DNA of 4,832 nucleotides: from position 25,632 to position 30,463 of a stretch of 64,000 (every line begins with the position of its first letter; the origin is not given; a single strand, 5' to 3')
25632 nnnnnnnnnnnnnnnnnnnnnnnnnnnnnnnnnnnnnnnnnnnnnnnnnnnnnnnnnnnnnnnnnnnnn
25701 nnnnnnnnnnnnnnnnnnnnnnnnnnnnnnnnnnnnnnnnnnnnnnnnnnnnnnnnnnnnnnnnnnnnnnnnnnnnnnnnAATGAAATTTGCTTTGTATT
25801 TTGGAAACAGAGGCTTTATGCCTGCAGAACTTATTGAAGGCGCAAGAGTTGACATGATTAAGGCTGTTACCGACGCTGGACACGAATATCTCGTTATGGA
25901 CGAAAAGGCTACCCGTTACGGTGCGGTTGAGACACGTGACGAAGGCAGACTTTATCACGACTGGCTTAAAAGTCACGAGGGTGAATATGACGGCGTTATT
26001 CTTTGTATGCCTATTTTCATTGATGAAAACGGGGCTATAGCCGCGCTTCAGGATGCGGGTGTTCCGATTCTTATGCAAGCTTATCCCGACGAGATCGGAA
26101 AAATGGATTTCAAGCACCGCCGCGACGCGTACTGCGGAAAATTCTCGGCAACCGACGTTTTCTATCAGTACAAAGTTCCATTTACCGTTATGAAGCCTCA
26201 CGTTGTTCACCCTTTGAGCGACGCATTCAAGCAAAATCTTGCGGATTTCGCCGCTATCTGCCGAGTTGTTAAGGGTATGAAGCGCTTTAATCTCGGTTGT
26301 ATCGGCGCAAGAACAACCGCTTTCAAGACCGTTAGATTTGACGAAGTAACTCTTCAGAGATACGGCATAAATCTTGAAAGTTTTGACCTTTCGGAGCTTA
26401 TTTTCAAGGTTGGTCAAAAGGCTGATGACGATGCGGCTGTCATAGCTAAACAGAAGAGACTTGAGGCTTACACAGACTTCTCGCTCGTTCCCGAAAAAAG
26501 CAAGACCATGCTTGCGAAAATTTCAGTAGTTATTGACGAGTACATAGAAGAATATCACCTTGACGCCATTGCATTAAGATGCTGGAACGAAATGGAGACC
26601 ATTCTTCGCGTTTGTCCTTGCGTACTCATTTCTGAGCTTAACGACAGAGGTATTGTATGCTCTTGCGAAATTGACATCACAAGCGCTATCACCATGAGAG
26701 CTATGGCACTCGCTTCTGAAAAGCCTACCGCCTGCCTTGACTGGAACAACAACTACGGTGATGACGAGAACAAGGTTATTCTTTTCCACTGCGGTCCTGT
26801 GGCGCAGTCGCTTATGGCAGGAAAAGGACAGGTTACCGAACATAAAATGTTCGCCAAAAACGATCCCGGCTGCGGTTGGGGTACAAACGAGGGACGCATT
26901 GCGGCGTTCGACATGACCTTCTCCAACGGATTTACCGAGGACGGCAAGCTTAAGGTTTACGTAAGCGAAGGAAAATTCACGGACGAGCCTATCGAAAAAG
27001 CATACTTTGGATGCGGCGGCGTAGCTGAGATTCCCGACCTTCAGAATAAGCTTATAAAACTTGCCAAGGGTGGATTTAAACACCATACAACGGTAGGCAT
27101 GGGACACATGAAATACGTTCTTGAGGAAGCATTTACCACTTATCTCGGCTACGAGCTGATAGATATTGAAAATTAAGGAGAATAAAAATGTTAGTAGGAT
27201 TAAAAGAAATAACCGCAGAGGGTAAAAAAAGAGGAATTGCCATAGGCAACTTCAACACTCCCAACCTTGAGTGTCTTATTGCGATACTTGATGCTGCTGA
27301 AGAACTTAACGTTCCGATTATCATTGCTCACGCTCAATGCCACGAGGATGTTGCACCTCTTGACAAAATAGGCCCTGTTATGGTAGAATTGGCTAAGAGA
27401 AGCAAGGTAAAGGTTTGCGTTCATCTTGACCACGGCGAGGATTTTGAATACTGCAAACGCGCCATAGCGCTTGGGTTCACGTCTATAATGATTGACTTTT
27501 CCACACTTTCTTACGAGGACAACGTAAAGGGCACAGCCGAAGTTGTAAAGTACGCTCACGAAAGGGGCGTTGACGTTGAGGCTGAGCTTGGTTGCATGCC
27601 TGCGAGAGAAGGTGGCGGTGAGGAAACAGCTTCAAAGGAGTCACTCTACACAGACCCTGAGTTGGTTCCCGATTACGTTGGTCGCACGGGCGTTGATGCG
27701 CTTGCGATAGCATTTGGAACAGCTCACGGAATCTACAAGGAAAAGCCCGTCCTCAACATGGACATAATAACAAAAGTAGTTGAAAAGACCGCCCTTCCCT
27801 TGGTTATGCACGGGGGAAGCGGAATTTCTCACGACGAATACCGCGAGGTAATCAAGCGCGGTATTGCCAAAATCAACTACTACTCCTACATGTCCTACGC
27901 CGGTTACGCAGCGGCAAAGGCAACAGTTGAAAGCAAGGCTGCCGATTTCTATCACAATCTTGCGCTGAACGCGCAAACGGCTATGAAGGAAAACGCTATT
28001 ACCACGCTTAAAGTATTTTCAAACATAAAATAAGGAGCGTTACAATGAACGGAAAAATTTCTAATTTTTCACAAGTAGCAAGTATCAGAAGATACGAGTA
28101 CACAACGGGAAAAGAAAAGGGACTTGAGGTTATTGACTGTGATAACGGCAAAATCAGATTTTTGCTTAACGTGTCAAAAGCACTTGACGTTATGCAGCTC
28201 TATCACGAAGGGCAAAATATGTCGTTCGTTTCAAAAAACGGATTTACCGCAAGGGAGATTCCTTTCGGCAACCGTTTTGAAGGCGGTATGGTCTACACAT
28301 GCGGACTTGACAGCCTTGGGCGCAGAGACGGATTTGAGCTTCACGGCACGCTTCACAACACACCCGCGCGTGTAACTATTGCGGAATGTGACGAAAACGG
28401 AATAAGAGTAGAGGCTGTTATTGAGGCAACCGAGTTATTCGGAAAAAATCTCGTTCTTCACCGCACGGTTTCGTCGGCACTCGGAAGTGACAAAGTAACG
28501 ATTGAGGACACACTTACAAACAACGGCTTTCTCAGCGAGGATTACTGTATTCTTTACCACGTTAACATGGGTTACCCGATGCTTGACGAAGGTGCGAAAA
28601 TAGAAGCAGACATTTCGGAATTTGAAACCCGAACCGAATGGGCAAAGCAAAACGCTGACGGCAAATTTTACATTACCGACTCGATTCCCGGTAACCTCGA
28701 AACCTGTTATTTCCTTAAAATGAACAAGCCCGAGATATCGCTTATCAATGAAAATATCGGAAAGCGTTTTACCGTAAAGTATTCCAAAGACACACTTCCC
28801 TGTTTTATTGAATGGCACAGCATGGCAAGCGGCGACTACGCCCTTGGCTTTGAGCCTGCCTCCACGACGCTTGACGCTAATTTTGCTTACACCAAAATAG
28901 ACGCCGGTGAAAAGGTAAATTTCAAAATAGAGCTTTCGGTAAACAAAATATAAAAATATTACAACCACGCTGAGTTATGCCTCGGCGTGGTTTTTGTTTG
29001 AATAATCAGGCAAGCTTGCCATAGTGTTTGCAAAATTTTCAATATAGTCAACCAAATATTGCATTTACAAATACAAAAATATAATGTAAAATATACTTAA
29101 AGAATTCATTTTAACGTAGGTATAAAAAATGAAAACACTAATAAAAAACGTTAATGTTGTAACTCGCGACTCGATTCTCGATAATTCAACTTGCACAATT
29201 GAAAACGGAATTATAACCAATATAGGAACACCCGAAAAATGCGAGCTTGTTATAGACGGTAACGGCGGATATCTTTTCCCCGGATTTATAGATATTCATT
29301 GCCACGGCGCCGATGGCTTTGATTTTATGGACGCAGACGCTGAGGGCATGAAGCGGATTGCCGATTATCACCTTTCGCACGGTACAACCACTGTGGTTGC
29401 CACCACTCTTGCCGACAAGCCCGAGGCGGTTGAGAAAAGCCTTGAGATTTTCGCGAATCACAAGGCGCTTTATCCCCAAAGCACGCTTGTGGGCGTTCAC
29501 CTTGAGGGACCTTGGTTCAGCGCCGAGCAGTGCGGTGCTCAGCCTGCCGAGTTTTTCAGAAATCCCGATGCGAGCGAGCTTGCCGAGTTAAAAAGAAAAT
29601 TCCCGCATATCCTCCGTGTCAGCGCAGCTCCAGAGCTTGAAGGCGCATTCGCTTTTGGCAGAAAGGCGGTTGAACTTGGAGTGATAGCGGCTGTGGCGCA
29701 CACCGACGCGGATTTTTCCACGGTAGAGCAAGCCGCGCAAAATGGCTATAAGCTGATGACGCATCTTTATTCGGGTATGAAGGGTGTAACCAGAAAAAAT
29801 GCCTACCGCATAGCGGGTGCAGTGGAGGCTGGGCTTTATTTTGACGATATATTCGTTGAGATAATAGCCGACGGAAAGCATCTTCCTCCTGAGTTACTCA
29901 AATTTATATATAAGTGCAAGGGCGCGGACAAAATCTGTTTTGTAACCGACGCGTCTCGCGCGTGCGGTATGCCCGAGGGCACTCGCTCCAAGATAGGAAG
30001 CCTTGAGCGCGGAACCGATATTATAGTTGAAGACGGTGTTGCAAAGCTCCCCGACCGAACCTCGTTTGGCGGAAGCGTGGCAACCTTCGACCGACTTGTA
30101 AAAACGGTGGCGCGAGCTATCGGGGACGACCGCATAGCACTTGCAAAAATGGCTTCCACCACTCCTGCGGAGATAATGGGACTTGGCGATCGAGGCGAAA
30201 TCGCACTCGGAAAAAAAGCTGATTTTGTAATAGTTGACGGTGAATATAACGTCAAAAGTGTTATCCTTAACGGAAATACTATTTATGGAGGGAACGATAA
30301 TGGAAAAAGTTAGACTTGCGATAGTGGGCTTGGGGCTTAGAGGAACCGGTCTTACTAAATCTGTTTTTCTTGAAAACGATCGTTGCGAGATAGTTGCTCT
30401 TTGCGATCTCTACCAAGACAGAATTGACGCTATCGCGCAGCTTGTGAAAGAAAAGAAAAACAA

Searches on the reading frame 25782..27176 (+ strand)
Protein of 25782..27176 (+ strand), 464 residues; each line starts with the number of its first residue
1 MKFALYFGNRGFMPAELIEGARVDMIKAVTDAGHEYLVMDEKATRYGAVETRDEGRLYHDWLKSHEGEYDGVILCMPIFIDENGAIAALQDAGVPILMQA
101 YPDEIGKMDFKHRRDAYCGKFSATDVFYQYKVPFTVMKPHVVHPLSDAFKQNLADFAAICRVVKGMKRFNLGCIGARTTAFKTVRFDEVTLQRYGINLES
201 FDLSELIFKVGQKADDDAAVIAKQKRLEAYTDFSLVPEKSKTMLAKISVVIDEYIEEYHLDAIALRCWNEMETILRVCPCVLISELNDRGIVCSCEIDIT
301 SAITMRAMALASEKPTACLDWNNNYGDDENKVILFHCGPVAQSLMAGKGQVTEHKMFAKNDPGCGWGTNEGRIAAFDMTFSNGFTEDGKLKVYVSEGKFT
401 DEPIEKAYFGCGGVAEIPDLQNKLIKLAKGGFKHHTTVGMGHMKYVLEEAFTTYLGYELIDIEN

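Call 59: search_protein_families(library=pfam, proteins=[window:25782-27176:+], max_evalue=0.0001)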
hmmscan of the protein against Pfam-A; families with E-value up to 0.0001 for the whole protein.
window:25782-27176:+ (464 aa): 1 family
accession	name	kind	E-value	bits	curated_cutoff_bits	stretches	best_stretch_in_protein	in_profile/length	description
PF02952.23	Fucose_iso_C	-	3.1e-12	46.8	29.3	1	334-460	1-140/143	L-fucose isomerase, C-terminal domain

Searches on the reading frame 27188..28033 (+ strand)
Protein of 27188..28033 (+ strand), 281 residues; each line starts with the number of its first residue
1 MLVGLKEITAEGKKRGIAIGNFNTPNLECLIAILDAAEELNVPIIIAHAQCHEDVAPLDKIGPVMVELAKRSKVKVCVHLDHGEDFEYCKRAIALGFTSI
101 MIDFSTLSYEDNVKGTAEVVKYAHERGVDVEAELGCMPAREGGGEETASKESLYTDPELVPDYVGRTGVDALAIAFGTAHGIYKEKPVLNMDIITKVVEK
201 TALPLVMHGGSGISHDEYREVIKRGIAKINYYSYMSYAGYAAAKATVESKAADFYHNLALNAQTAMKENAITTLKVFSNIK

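Call 59: search_protein_families(library=pfam, proteins=[window:27188-28033:+], max_evalue=0.0001)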
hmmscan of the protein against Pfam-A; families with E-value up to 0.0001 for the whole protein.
window:27188-28033:+ (281 aa): 1 family
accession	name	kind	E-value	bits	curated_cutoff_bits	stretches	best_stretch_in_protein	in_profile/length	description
PF01116.26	F_bP_aldolase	-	2.6e-81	273.6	25.5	1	5-278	3-273/277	Fructose-bisphosphate aldolase class-II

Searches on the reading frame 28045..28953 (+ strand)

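Call 59: search_protein_families(library=pfam, proteins=[window:28045-28953:+], max_evalue=0.0001)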
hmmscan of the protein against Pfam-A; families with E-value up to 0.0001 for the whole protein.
window:28045-28953:+ (302 aa): 1 family
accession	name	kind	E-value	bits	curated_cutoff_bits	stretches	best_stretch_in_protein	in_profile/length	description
PF14486.12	DUF4432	-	5.8e-55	186.7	32.5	1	25-277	2-276/304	Domain of unknown function (DUF4432)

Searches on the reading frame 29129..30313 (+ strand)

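Call 59: search_protein_families(library=pfam, proteins=[window:29129-30313:+], max_evalue=0.0001)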
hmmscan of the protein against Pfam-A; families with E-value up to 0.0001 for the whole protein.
window:29129-30313:+ (394 aa): 2 families
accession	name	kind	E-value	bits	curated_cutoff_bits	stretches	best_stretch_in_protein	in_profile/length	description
PF01979.26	Amidohydro_1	-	1.8e-22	80.5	25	1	48-384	1-344/345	Amidohydrolase family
PF07969.17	Amidohydro_3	-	1.4e-11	45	29.7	1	338-372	412-447/472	Amidohydrolase family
